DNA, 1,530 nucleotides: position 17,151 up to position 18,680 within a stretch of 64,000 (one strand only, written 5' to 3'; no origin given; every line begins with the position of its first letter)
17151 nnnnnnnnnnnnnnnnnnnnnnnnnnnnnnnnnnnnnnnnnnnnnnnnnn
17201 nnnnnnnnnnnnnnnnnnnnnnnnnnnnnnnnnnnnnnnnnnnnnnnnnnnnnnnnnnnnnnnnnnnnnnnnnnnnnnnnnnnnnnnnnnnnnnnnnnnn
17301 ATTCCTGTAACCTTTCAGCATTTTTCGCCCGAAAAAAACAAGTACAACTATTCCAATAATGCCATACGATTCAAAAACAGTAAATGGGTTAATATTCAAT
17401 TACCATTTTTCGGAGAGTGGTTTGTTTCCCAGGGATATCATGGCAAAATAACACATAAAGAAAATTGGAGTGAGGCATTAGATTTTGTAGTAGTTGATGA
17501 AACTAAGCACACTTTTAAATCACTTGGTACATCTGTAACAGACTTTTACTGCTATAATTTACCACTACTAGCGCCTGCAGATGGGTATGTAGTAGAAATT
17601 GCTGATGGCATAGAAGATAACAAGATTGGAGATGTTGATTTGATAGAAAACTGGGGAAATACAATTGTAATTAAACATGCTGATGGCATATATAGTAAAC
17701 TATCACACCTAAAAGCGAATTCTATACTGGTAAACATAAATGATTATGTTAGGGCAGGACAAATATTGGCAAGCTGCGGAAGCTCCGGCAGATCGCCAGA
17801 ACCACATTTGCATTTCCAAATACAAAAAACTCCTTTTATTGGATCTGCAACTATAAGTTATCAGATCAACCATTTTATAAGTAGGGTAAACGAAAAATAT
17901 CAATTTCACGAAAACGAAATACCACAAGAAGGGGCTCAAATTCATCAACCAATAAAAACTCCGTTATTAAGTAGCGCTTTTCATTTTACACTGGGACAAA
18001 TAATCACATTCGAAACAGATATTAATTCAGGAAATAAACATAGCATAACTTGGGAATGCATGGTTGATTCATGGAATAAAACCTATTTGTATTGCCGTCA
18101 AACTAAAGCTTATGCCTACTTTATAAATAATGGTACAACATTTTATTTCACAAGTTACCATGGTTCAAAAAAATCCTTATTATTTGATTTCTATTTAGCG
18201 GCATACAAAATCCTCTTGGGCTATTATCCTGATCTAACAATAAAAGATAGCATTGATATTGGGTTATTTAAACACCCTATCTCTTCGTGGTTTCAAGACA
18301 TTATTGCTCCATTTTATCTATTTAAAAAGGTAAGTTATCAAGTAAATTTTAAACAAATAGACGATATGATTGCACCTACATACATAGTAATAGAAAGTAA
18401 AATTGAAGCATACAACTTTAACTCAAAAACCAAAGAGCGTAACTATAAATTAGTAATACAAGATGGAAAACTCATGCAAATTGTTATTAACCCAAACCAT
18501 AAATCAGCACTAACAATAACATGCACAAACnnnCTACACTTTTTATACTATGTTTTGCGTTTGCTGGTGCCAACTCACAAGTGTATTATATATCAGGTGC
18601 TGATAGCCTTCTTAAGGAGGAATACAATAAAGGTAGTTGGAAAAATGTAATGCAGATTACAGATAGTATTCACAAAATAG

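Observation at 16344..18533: Urea-transporter-family channel fused to an M23 metallopeptidase and an unassigned ~190-aa C-terminal domain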

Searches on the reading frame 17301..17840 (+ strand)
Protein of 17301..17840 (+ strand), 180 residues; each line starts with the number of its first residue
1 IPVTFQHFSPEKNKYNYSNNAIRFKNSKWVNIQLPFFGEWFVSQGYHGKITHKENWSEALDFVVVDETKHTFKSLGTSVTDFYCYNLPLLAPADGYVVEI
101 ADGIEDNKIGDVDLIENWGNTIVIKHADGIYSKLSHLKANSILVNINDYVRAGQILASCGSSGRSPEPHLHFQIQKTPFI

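Call 69: search_protein_families(library=pfam, proteins=[window:17301-17840:+], max_evalue=5)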
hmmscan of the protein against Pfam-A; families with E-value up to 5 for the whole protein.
window:17301-17840:+ (180 aa): 1 family
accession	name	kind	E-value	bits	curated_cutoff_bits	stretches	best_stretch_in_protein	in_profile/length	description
PF01551.29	Peptidase_M23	-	1.4e-16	60.9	28.7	1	86-176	13-89/96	Peptidase family M23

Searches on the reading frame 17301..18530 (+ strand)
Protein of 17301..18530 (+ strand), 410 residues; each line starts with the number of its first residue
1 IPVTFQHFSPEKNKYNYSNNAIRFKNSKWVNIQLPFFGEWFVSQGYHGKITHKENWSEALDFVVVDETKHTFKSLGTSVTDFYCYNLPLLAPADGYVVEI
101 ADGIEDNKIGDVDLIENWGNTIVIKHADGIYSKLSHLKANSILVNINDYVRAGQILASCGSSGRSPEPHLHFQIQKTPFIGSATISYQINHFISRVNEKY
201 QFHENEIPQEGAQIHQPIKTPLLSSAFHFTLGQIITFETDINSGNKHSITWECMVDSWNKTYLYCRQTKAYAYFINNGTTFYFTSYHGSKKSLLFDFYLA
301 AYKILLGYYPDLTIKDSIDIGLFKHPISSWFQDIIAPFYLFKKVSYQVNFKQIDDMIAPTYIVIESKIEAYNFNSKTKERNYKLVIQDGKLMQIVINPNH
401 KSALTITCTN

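Call 33: search_protein_representatives(protein=window:17301-18530:+)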
Query: 410 residues. Proteins with E-value up to 0.001 (for the whole library): 15861; up to 1e-10: 2648; up to 1e-30: 599. The best 150 are listed.
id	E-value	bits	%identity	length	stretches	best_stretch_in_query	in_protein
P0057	9.8e-126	436.5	50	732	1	3-399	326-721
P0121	4.8e-120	417.7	50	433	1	3-384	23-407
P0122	2.5e-116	405.5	45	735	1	5-397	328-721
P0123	4.3e-109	381.7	46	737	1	5-397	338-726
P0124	9.3e-109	380.6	46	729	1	1-399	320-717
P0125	1.3e-108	380.1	44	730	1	3-402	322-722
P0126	1.5e-108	379.9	43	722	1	1-395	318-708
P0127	7.2e-108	377.7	47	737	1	4-387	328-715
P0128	4.9e-107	374.9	42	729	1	2-405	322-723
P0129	6.8e-106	371.1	42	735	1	3-410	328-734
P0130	1.5e-105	370.0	46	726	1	3-397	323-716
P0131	1.2e-104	367.1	42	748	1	4-396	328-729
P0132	1.8e-103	363.1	41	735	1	3-401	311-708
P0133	1.4e-102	360.2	47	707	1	3-351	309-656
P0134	1.4e-101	356.9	49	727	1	6-351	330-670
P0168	7.9e-89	314.9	40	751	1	5-352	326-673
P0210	1.9e-65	237.9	38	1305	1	3-347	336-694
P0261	5.5e-50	187.0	36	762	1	32-306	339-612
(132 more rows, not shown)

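Call 50: search_protein_families(library=pfam, proteins=[P0210, P0261, P0168, P0131], max_evalue=0.001)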
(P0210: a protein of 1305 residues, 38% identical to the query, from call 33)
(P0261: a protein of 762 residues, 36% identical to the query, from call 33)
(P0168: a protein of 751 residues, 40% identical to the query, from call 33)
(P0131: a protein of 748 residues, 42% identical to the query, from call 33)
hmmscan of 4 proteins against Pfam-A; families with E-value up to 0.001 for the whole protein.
P0210 (1305 aa): 2 families
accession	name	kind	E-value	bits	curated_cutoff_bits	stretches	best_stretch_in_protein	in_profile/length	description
PF03253.19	UT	-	7.7e-49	166.9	25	1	19-323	3-290/292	Urea transporter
PF01551.29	Peptidase_M23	-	2.5e-12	47.3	28.7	1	418-512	11-92/96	Peptidase family M23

P0261 (762 aa): 2 families
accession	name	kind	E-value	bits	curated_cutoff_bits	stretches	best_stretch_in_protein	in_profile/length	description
PF03253.19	UT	-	5.6e-57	193.6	25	1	18-295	6-288/292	Urea transporter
PF01551.29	Peptidase_M23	-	3.2e-18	66.1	28.7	1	393-483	13-89/96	Peptidase family M23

P0168 (751 aa): 2 families
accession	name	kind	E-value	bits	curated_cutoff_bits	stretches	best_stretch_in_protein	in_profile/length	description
PF03253.19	UT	-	3.9e-53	181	25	1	12-311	2-290/292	Urea transporter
PF01551.29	Peptidase_M23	-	1.6e-15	57.5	28.7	1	407-497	13-89/96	Peptidase family M23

P0131 (748 aa): 2 families
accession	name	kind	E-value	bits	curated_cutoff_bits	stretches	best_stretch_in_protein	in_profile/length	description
PF03253.19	UT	-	8.2e-53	179.9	25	1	11-309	3-290/292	Urea transporter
PF01551.29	Peptidase_M23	-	2.5e-16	60.1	28.7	1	415-504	13-88/96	Peptidase family M23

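Call 65: find_encoding_contigs(protein=P0210, flank=8000, max_places=2)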
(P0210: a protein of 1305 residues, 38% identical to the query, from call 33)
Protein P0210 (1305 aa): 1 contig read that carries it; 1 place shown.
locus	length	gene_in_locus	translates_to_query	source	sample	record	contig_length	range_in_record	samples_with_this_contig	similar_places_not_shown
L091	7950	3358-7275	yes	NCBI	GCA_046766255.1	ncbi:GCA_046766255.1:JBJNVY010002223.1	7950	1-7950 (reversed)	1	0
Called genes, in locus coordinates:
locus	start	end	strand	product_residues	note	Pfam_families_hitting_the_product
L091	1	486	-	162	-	?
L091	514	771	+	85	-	PF05402:PqqD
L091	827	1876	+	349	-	PF15632:ATPgrasp_Ter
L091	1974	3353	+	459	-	PF00278:Orn_DAP_Arg_deC, PF01168:Ala_racemase_N (weak), PF02784:Orn_Arg_deC_N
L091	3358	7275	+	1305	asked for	PF03253:UT, PF01551:Peptidase_M23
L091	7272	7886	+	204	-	PF13174:TPR_6 (faint), PF14559:TPR_19 (faint), PF23914:TPR_CcmH_CycH (faint), PF07719:TPR_2 (faint), PF13181:TPR_8 (faint), PF13432:TPR_16 (weak), PF13414:TPR_11 (weak), PF13432:TPR_16 (weak), +5 more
